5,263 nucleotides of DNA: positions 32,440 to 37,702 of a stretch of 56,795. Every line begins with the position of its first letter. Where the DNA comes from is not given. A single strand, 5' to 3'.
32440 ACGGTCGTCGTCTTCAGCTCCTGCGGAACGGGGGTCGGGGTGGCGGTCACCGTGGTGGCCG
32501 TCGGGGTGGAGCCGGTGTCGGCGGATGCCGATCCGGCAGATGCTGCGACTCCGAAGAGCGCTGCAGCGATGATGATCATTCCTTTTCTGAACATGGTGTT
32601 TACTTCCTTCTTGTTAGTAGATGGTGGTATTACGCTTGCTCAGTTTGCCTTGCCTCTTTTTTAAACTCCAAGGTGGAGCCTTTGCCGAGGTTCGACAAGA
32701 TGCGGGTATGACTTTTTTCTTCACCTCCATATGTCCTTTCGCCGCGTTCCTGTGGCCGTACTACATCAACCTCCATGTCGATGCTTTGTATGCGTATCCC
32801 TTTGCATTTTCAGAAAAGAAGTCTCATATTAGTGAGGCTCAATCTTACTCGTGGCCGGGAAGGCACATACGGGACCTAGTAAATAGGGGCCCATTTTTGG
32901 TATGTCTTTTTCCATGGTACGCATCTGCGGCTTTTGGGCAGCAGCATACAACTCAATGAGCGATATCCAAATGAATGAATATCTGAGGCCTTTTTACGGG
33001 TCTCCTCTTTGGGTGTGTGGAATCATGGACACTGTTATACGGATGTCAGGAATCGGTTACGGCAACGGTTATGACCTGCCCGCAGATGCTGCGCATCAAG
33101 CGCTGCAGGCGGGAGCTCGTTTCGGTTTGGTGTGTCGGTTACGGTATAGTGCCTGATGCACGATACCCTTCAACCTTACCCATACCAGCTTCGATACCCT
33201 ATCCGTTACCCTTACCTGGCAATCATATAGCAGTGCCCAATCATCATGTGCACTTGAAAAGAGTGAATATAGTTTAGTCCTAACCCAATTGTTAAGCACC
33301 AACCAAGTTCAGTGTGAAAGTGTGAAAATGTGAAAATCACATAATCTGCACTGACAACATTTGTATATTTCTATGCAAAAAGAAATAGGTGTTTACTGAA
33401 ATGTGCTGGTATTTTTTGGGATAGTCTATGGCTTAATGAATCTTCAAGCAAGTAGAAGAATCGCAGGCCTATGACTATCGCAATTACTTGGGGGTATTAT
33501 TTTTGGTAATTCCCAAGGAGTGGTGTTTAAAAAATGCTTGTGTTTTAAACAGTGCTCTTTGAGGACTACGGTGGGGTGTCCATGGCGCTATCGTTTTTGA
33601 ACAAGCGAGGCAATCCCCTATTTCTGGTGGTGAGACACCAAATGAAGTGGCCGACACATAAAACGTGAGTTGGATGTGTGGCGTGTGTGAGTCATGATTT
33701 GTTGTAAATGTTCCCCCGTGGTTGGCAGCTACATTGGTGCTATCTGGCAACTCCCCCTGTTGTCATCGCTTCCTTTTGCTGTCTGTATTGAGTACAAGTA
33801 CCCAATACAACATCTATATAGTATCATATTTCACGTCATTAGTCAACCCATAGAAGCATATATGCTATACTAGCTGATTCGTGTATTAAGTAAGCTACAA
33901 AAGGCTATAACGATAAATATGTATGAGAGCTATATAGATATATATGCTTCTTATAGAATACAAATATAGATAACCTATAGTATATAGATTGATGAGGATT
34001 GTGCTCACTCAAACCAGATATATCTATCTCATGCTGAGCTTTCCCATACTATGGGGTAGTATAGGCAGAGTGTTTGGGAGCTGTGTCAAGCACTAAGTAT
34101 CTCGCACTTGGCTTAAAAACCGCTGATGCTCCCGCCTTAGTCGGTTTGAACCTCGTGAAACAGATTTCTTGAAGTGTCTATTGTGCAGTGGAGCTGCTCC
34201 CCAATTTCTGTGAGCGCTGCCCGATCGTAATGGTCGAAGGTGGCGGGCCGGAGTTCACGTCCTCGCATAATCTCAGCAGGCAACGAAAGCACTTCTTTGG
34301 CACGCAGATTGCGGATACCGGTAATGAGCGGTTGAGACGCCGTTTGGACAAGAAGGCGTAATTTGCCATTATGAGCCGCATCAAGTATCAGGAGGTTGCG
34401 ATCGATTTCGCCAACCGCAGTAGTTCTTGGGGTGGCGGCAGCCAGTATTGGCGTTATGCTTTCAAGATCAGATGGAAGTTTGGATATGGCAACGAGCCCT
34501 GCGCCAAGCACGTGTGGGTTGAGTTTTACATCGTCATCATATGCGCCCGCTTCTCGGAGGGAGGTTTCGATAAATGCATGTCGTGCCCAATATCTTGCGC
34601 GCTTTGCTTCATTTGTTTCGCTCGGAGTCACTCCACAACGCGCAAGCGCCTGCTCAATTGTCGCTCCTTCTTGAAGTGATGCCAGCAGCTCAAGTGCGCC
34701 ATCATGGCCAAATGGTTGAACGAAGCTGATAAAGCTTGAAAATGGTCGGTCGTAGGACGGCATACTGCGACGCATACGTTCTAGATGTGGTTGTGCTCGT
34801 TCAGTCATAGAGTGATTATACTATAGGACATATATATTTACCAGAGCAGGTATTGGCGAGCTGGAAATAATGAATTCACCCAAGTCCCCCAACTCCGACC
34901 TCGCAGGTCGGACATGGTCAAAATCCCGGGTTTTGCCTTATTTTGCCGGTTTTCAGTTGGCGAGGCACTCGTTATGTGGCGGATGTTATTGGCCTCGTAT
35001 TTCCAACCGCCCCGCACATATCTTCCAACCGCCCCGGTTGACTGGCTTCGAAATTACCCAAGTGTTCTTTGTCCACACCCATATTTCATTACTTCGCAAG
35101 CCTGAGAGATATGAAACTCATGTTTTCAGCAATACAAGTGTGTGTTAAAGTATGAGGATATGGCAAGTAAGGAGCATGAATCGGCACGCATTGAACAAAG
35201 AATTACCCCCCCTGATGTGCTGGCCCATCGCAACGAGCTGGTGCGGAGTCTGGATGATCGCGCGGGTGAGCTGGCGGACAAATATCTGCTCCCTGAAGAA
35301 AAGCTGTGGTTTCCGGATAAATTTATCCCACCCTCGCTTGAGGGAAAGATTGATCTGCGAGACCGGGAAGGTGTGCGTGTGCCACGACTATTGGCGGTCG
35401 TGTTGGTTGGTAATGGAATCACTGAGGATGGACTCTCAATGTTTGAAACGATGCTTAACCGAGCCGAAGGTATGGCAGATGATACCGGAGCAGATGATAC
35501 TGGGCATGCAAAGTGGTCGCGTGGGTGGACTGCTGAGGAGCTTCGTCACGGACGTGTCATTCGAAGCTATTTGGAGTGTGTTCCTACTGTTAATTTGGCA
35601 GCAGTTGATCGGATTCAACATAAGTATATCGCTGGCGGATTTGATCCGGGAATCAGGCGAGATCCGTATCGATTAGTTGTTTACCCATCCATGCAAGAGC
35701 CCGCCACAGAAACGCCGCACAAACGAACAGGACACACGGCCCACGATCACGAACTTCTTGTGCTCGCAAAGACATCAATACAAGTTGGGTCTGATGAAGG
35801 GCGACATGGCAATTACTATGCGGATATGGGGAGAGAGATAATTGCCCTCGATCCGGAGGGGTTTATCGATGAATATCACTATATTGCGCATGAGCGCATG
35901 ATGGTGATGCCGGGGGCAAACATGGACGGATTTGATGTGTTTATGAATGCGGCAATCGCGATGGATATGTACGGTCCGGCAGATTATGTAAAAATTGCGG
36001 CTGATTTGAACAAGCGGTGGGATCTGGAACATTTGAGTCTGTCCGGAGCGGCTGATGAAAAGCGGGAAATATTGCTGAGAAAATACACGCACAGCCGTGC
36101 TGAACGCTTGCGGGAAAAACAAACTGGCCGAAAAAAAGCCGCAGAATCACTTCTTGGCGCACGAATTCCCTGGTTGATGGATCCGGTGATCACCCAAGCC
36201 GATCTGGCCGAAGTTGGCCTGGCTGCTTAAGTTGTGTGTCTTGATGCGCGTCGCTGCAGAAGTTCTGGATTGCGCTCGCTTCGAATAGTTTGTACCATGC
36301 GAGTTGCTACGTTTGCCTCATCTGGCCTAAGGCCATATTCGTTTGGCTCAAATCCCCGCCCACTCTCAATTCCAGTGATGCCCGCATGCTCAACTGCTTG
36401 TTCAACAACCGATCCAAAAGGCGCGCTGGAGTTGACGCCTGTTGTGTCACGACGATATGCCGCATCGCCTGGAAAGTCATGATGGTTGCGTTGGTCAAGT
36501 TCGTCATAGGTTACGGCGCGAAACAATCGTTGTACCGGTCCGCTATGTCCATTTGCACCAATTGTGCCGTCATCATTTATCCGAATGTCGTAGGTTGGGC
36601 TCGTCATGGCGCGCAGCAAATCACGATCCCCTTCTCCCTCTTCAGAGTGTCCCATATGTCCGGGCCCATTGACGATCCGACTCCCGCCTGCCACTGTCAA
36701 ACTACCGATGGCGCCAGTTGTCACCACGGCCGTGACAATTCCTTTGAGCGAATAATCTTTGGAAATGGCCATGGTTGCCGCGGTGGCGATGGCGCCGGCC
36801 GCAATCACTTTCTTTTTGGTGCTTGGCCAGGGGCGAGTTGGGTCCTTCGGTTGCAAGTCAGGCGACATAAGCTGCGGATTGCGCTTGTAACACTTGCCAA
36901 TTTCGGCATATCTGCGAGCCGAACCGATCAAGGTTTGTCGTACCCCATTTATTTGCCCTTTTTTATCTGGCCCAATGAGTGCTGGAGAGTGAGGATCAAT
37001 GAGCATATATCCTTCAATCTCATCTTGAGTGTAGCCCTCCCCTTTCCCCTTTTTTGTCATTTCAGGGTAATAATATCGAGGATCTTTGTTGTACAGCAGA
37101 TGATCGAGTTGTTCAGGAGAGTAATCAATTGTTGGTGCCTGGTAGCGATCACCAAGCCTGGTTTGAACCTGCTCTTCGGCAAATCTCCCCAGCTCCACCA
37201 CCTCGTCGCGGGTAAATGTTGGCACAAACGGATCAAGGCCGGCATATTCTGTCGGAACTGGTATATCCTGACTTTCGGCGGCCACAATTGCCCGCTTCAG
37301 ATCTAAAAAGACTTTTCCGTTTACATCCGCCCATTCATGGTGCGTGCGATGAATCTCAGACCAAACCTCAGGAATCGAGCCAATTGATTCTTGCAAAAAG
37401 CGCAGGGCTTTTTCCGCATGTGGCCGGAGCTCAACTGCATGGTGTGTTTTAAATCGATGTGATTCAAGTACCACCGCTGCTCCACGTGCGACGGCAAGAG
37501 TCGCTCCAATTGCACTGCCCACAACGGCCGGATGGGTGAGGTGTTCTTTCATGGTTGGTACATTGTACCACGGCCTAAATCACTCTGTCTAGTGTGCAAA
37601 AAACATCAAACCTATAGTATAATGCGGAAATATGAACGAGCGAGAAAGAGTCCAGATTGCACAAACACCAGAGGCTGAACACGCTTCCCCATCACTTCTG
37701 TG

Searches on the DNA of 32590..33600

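Call 94: search_rna_families(source=window, start=32590, end=33600, threshold=evalue, max_evalue=1)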
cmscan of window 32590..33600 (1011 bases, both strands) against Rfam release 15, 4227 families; matches with E-value up to 1: 1.
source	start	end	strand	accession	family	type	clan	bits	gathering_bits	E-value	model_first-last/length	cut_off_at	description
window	33503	33570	+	RF00637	mir-276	Gene; miRNA;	-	22.1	62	0.011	1-90/90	no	mir-276 microRNA precursor family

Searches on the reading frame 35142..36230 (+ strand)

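Call 51: search_protein_families(library=pfam, proteins=[window:35142-36230:+], max_evalue=0.001)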
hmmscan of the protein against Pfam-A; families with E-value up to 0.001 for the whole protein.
window:35142-36230:+ (362 aa): 1 family
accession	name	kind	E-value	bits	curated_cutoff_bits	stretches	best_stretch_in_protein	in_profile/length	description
PF03405.20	FA_desaturase_2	-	1.1e-68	232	22.7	1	30-335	2-315/325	Fatty acid desaturase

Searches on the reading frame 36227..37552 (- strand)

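Call 19: search_protein_families(library=pfam, proteins=[window:36227-37552:-], max_evalue=0.001)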
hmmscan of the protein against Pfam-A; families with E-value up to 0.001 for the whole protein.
window:36227-37552:- (441 aa): 0 families

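Call 38: search_protein_families(library=ncbifam, proteins=[window:36227-37552:-], max_evalue=0.01)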
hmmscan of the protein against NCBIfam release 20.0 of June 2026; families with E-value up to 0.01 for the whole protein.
window:36227-37552:- (441 aa): 1 family
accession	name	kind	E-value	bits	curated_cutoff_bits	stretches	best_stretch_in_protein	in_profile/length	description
NF049918.1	DesA_fam_desat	equivalog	0.00021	20.6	400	1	25-76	23-75/385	DesA family fatty acid desaturase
